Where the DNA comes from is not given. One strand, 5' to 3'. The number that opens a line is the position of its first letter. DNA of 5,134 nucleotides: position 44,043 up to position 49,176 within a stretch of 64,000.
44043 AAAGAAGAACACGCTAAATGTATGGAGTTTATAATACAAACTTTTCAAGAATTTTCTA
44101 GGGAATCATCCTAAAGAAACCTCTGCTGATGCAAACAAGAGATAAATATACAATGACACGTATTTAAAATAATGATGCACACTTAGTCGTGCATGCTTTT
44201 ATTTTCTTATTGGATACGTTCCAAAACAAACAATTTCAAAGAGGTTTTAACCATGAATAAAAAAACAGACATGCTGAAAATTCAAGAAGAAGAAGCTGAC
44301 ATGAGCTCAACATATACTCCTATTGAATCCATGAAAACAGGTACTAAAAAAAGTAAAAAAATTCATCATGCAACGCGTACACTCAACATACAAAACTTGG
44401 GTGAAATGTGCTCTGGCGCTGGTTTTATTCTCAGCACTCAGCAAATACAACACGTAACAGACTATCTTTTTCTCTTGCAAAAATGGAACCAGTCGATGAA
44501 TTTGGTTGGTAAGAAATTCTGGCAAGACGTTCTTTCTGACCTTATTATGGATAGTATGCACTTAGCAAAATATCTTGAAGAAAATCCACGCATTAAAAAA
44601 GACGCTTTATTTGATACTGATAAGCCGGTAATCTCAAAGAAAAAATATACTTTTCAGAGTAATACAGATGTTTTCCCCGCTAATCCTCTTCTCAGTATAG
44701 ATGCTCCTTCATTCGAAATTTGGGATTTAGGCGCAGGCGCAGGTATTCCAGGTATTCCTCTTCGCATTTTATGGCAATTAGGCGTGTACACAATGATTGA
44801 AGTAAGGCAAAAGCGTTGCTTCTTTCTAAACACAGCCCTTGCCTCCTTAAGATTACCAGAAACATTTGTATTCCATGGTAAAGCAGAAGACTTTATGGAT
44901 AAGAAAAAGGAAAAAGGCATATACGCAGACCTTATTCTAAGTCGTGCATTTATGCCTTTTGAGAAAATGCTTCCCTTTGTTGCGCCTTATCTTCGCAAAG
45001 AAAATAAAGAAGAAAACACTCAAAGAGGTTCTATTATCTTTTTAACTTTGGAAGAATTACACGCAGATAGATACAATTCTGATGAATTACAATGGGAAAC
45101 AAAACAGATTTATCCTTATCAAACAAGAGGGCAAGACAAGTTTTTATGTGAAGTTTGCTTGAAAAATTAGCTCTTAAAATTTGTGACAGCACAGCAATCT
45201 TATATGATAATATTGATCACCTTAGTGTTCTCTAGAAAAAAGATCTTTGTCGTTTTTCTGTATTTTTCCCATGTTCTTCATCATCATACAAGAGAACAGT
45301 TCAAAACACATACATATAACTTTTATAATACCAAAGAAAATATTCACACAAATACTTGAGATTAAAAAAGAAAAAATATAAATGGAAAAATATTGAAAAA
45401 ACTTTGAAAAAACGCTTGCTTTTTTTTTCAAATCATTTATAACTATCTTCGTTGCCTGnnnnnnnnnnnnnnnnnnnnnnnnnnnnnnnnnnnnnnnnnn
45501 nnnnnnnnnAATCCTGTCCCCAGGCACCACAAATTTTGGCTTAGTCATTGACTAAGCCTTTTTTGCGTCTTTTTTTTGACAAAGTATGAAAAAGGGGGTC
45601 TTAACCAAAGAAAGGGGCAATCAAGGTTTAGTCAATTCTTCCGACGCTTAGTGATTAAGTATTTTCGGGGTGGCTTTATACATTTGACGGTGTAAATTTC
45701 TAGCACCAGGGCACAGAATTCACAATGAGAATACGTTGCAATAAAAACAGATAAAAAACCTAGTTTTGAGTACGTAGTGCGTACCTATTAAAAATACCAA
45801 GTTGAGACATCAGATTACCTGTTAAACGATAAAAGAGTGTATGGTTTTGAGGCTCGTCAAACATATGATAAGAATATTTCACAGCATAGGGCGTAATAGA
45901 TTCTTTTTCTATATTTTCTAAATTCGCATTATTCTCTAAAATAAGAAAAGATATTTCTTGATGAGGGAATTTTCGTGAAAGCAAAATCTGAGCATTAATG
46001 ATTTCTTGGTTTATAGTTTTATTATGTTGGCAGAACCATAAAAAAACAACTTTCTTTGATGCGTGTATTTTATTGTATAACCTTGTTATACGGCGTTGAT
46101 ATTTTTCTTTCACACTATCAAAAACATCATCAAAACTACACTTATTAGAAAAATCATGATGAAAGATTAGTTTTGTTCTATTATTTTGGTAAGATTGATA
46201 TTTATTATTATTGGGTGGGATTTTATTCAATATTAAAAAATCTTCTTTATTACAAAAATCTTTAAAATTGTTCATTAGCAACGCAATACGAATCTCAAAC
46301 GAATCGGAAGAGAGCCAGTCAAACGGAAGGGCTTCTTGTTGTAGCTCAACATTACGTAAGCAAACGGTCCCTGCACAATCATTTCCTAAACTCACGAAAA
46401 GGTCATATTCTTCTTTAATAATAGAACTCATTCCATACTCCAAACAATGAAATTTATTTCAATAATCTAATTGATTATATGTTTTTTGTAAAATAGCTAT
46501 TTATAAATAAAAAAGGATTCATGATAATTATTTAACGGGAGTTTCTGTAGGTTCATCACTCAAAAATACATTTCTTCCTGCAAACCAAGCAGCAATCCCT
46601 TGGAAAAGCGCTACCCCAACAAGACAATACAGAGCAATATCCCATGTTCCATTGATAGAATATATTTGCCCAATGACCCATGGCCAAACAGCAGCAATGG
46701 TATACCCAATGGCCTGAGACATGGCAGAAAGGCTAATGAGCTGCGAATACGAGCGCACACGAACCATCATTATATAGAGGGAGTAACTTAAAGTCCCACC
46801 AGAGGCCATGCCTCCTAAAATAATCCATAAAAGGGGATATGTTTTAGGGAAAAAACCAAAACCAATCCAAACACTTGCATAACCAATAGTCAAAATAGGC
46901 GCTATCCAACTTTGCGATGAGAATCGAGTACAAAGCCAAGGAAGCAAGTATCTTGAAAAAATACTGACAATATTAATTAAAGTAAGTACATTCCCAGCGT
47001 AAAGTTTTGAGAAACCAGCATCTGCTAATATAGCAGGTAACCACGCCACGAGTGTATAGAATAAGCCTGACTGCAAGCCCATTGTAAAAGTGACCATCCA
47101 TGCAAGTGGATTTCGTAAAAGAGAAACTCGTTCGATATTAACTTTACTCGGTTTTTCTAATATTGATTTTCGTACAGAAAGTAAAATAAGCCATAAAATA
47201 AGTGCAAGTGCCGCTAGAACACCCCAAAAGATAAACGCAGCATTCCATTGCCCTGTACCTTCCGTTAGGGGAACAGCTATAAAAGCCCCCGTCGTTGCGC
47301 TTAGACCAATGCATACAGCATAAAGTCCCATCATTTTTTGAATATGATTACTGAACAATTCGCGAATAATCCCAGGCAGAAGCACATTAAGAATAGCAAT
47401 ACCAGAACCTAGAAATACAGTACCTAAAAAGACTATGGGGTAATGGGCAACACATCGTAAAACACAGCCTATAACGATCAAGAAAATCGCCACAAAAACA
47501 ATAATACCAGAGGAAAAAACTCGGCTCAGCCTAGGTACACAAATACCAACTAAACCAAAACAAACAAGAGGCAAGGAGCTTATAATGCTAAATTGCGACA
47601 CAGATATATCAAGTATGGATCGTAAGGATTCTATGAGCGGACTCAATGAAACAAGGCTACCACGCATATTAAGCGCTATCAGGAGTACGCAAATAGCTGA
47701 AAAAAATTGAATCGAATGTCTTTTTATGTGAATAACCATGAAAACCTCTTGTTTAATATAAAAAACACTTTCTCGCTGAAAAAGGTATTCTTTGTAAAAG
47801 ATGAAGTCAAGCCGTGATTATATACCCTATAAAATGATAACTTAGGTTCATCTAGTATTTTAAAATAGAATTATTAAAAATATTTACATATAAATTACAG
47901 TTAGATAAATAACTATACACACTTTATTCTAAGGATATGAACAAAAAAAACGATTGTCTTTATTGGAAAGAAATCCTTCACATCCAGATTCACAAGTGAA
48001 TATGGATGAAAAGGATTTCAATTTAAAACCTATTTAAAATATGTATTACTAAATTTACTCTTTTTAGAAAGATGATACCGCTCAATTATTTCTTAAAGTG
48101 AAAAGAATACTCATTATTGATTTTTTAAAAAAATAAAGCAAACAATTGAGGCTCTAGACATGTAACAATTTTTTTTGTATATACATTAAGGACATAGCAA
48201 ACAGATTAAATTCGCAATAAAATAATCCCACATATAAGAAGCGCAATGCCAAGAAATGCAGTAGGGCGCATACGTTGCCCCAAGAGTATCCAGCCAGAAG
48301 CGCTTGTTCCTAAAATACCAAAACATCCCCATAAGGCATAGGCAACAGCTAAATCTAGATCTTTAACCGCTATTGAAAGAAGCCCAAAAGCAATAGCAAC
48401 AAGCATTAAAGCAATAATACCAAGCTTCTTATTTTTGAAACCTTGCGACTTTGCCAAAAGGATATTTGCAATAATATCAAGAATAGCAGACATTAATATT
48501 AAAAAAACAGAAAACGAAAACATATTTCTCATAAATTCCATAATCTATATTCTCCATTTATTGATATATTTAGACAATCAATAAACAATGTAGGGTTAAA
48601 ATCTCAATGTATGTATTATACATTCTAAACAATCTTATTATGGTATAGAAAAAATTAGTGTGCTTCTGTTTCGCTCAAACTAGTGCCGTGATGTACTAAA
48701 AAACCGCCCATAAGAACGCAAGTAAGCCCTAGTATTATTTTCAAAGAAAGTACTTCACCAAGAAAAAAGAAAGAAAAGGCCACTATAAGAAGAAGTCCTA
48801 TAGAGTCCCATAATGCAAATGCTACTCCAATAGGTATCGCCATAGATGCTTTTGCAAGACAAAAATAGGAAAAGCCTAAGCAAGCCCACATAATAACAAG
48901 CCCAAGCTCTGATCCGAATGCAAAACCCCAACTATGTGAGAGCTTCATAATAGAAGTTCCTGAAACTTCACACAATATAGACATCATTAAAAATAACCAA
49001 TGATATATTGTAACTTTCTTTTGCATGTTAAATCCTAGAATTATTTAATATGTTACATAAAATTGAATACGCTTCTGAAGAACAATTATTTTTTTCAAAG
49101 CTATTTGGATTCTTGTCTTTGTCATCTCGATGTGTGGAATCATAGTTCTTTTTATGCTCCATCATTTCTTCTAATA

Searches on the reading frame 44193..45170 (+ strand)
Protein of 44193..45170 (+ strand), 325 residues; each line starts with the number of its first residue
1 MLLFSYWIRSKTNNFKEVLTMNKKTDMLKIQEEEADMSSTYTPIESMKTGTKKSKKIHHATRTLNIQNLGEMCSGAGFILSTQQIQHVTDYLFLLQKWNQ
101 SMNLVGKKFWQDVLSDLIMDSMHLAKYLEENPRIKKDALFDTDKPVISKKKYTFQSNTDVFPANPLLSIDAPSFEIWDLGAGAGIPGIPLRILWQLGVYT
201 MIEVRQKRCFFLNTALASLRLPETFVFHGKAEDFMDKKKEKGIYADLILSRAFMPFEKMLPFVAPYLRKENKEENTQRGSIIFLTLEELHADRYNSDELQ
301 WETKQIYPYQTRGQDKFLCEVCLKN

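Call 63: search_protein_families(library=pfam, proteins=[window:44193-45170:+])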
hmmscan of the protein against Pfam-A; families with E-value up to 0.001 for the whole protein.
window:44193-45170:+ (325 aa): 1 family
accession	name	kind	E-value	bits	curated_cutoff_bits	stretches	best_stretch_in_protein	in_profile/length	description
PF02527.21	GidB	-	1.7e-26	93.2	27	2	175-270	51-141/184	rRNA small subunit methyltransferase G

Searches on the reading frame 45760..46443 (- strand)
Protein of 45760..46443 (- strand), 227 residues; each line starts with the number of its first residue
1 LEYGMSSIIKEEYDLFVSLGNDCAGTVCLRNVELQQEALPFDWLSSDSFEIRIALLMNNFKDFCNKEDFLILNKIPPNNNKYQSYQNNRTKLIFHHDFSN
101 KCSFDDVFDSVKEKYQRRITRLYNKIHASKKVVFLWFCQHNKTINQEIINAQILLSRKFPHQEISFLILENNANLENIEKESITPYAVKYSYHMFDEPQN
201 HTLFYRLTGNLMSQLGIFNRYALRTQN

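Call 63: search_protein_families(library=pfam, proteins=[window:45760-46443:-])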
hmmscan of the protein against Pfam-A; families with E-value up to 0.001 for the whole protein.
window:45760-46443:- (227 aa): 1 family
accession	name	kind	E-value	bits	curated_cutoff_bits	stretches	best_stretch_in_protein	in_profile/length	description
PF08795.16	DUF1796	-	6.7e-17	62.2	23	1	15-144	2-134/166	Putative papain-like cysteine peptidase (DUF1796)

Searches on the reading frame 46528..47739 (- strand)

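Call 63: search_protein_families(library=pfam, proteins=[window:46528-47739:-])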
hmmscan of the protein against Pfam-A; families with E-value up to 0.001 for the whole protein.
window:46528-47739:- (403 aa): 1 family
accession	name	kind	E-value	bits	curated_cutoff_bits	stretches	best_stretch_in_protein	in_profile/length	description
PF07690.21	MFS_1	-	6.8e-24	84.9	33.4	1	17-349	4-346/347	Major Facilitator Superfamily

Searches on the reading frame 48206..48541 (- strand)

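Call 63: search_protein_families(library=pfam, proteins=[window:48206-48541:-])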
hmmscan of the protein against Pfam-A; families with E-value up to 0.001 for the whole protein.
window:48206-48541:- (111 aa): 2 families
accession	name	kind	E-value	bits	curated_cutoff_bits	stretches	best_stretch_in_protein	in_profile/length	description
PF00893.25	Multi_Drug_Res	-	2.9e-18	66.6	23.7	1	13-102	4-93/93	Small Multidrug Resistance protein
PF00892.27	EamA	-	6.8e-06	26.8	28.2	1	6-109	34-133/135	EamA-like transporter family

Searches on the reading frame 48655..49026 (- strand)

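Call 63: search_protein_families(library=pfam, proteins=[window:48655-49026:-])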
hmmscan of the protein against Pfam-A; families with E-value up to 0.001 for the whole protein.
window:48655-49026:- (123 aa): 1 family
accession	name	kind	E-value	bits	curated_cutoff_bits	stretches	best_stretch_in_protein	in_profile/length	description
PF00893.25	Multi_Drug_Res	-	2.4e-15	57.3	23.7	1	9-103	2-92/93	Small Multidrug Resistance protein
